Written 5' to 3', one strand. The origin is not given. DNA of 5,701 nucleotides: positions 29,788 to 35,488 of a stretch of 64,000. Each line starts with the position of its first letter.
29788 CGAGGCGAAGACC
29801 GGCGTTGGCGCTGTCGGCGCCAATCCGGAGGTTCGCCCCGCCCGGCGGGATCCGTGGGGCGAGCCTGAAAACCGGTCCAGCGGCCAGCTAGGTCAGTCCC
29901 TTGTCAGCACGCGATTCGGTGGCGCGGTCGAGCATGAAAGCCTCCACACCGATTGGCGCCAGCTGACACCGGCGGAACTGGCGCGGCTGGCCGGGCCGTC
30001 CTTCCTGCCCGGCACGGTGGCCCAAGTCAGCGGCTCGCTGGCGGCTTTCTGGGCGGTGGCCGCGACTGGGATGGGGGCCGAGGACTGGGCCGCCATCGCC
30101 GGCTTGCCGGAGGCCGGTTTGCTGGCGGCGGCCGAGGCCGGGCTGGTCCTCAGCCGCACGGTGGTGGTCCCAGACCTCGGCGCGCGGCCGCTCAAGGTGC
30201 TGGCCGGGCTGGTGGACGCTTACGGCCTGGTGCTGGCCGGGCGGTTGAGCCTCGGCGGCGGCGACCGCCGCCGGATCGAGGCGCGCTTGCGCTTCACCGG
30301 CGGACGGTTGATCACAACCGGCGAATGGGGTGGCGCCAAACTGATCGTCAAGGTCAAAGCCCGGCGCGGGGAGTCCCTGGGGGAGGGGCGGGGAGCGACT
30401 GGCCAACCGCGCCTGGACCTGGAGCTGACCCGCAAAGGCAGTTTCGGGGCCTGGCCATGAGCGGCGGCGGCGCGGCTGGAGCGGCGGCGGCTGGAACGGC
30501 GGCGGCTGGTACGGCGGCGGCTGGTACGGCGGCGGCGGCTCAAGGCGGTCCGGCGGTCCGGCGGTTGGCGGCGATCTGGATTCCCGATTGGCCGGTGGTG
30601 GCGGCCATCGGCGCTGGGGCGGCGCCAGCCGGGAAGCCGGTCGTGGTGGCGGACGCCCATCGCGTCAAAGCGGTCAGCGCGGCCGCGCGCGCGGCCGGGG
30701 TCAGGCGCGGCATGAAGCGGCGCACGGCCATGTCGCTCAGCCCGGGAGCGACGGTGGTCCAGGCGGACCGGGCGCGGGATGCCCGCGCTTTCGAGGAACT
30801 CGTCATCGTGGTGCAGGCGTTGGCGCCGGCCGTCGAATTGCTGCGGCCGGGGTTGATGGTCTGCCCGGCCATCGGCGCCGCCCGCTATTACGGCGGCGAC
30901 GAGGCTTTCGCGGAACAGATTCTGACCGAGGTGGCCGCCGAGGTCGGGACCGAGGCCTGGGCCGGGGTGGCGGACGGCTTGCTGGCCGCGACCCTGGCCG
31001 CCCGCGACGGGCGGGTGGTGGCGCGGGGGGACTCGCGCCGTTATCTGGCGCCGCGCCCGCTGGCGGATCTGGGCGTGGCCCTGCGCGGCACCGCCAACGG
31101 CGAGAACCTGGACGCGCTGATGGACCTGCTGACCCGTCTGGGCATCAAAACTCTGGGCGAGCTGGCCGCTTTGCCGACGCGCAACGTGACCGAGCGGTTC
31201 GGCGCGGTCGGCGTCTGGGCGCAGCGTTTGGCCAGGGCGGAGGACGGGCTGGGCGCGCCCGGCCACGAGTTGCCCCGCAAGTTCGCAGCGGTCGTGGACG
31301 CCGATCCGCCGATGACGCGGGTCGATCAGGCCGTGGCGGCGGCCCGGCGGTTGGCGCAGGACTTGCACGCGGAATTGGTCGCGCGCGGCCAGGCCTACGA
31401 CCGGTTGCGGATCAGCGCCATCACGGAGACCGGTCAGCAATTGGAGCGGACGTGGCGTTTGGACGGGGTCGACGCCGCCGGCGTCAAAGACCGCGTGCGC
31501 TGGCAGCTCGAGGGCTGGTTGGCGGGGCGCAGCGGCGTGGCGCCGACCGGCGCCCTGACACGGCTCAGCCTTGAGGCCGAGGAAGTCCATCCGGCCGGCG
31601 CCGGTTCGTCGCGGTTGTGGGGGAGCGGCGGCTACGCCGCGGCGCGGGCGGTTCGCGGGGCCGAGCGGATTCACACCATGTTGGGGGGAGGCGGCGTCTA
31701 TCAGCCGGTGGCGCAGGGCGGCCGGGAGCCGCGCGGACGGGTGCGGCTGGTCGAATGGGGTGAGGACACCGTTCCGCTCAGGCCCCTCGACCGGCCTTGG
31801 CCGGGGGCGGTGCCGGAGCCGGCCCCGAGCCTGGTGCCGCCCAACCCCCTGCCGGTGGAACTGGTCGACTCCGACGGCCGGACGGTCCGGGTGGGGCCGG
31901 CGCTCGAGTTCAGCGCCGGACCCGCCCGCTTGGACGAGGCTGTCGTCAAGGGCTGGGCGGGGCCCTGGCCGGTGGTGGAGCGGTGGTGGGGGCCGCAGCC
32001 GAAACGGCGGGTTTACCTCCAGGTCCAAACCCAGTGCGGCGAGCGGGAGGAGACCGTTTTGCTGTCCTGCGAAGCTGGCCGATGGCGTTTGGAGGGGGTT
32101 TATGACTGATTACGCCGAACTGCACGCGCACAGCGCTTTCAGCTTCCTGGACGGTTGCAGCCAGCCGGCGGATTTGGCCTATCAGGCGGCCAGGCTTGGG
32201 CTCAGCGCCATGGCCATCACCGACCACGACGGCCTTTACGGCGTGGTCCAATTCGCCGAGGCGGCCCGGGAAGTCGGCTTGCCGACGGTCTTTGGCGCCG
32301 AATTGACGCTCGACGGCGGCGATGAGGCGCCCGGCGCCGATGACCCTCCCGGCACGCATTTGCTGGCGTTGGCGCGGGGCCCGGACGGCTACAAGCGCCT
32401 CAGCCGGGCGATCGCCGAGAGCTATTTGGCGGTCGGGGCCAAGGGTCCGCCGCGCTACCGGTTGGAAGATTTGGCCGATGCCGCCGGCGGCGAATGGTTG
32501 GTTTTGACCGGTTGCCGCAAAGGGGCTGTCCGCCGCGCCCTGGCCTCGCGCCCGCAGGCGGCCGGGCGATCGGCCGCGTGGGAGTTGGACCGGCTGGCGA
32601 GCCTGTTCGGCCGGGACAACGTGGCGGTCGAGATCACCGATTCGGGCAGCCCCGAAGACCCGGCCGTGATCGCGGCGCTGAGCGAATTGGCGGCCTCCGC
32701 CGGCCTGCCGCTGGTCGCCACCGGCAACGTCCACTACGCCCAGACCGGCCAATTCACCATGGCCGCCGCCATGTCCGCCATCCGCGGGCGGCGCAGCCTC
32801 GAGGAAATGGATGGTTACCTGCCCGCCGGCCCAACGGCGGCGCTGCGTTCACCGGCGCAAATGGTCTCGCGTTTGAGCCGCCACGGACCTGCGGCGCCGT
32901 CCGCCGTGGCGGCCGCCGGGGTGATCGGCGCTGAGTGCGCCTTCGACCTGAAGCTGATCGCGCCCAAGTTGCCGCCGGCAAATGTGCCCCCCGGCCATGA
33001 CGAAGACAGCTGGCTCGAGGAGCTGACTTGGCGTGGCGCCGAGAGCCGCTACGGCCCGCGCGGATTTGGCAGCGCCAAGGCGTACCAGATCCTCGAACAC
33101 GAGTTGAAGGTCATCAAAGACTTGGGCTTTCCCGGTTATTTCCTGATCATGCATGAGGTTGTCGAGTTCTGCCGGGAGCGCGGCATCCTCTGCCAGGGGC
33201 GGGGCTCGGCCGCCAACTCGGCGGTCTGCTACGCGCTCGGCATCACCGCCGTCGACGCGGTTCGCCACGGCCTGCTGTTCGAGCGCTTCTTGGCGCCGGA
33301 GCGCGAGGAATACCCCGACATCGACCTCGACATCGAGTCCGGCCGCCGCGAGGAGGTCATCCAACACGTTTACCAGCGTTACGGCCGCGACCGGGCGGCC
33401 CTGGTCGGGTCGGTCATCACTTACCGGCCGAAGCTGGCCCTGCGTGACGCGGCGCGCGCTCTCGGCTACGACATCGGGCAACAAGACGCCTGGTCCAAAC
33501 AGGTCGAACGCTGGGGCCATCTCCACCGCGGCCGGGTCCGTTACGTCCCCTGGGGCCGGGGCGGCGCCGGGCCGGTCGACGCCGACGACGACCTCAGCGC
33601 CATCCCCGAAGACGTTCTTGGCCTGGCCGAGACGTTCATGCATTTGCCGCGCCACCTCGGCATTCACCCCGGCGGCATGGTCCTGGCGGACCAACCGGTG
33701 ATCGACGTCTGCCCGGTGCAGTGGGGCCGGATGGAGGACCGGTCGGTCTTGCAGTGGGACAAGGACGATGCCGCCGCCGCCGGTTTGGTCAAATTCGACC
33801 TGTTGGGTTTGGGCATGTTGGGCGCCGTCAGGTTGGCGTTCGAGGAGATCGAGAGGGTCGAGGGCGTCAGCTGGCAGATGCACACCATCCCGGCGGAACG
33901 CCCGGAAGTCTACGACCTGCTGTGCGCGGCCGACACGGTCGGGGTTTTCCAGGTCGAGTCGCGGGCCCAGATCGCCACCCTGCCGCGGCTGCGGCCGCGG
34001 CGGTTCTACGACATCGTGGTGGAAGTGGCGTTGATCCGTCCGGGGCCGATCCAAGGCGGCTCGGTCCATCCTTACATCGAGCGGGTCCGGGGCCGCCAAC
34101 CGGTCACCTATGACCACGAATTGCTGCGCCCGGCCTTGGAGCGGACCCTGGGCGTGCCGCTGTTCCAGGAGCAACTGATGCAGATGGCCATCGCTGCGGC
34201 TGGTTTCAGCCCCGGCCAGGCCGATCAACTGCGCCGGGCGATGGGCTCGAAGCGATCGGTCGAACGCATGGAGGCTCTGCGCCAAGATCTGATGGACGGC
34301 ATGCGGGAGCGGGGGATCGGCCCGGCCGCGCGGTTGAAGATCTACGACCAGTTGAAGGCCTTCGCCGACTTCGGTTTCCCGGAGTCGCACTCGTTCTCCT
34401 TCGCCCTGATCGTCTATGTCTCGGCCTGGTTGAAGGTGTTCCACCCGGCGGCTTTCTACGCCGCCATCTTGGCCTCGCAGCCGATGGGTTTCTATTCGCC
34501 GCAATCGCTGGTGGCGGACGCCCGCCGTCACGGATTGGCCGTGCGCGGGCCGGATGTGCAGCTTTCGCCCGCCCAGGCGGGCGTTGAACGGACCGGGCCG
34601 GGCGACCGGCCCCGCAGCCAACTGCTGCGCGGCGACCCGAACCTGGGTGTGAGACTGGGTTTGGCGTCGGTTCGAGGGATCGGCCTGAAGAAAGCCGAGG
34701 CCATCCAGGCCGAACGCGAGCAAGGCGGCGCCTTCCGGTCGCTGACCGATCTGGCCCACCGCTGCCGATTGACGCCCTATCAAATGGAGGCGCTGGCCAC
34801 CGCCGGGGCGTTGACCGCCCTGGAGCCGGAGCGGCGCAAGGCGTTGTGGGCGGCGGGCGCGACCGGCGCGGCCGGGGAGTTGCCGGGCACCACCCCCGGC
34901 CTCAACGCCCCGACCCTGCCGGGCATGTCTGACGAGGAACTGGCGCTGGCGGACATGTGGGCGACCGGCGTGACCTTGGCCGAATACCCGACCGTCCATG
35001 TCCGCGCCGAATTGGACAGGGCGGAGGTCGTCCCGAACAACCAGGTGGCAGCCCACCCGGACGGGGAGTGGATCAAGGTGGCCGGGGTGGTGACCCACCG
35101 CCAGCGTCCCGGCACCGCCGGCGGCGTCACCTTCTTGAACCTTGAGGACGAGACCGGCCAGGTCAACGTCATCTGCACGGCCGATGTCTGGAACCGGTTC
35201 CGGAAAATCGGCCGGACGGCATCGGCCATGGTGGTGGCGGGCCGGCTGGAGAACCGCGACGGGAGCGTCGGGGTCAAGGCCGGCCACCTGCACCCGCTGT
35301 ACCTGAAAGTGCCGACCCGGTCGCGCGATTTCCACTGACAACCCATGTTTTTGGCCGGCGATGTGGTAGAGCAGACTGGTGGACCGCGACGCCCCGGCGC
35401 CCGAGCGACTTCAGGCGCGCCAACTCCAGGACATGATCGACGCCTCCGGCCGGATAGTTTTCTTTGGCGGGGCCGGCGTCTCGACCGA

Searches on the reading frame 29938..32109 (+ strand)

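Call 80: search_protein_families(library=pfam, proteins=[window:29938-32109:+], max_evalue=0.00001)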
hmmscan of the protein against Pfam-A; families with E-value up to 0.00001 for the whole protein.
window:29938-32109:+ (723 aa): 1 family
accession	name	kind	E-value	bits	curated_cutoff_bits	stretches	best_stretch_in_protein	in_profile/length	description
PF00817.25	IMS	-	8.1e-15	55.5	23.2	1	231-355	19-147/148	impB/mucB/samB family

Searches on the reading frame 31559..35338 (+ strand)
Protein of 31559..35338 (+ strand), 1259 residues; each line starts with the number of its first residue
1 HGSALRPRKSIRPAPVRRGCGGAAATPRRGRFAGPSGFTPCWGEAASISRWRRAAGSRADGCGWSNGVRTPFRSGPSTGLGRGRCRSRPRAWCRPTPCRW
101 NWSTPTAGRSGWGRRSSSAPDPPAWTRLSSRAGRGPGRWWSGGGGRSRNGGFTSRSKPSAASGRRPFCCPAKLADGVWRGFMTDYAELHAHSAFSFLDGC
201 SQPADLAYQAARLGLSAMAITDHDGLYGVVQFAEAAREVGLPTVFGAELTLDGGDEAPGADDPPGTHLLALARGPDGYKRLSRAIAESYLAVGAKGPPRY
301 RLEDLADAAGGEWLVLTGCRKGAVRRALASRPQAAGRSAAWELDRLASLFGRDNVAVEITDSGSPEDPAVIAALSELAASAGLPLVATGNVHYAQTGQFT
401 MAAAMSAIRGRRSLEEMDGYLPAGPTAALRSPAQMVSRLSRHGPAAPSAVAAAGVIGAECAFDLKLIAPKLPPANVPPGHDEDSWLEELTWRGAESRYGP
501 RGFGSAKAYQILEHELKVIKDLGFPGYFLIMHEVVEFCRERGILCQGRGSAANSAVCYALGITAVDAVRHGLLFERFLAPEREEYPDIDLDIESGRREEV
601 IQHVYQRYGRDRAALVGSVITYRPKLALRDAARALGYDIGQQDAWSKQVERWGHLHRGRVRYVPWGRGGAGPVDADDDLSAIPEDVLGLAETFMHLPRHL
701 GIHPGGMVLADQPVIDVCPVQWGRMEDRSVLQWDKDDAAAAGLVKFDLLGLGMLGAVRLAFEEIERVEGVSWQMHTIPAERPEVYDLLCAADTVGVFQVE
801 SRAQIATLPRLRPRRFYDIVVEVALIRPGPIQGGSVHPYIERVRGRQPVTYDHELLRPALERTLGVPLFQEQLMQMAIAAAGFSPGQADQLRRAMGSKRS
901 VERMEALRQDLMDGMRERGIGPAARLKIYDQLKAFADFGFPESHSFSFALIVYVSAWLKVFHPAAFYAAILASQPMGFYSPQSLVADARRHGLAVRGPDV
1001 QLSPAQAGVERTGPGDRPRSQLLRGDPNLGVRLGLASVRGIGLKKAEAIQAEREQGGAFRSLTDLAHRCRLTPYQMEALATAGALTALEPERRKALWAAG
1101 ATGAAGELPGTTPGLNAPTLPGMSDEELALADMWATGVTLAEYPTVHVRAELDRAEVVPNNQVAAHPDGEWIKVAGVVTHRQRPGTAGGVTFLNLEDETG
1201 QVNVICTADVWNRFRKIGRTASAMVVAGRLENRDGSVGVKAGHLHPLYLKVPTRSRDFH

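Call 12: search_protein_families(library=ncbifam, proteins=[window:31559-35338:+], max_evalue=0.00001)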
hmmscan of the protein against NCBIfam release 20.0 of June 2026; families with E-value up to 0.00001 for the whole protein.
window:31559-35338:+ (1259 aa): 14 families
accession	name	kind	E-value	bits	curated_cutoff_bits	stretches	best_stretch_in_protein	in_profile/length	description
NF004225.0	PRK05672.1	subfamily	0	1371.3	939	1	182-1259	3-1047/1047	error-prone DNA polymerase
NF004226.0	PRK05673.1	equivalog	6.6e-206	686.6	1002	2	184-1096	5-892/1146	DNA polymerase III subunit alpha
TIGR00594.1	polc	superfamily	4.9e-181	604.2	434.35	1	186-1096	2-889/1022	DNA polymerase III subunit alpha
NF005298.0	PRK06826.1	equivalog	1.4e-176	589.3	1260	1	183-1097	3-891/1151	DNA polymerase III subunit alpha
NF005617.0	PRK07374.1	equivalog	7.9e-135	451.3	1653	1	185-1095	3-900/1170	DNA polymerase III subunit alpha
NF005377.0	PRK06920.1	equivalog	2.1e-131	439.7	1806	1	185-1237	3-1013/1108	DNA polymerase III subunit alpha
NF007079.0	PRK09532.1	equivalog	1.9e-106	357.2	1525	1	185-939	3-775/876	DNA polymerase III subunit alpha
NF005582.0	PRK07279.1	equivalog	3.8e-102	343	1279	1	384-1237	149-954/1033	DNA polymerase III subunit alpha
NF005516.0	PRK07135.1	equivalog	7.4e-99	332.2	1084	1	507-1073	252-794/974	DNA polymerase III DnaE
NF004550.0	PRK05898.1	equivalog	7.2e-93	312.4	1182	1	480-1053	225-772/971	DNA polymerase III subunit alpha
NF001688.0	PRK00448.1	equivalog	1.2e-30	105.9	873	2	268-567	617-912/1445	PolC-type DNA polymerase III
TIGR01405.1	polC_Gram_pos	equivalog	3.9e-27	94.4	1043.45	2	278-567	393-677/1211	DNA polymerase III subunit alpha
NF005616.0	PRK07373.1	equivalog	2.3e-14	52.8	646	1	938-1094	36-178/449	DNA polymerase III subunit alpha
NF041577.1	nside_bi_sphtase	equivalog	3e-09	36.4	400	1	186-251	4-67/276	3',5'-nucleoside bisphosphate phosphatase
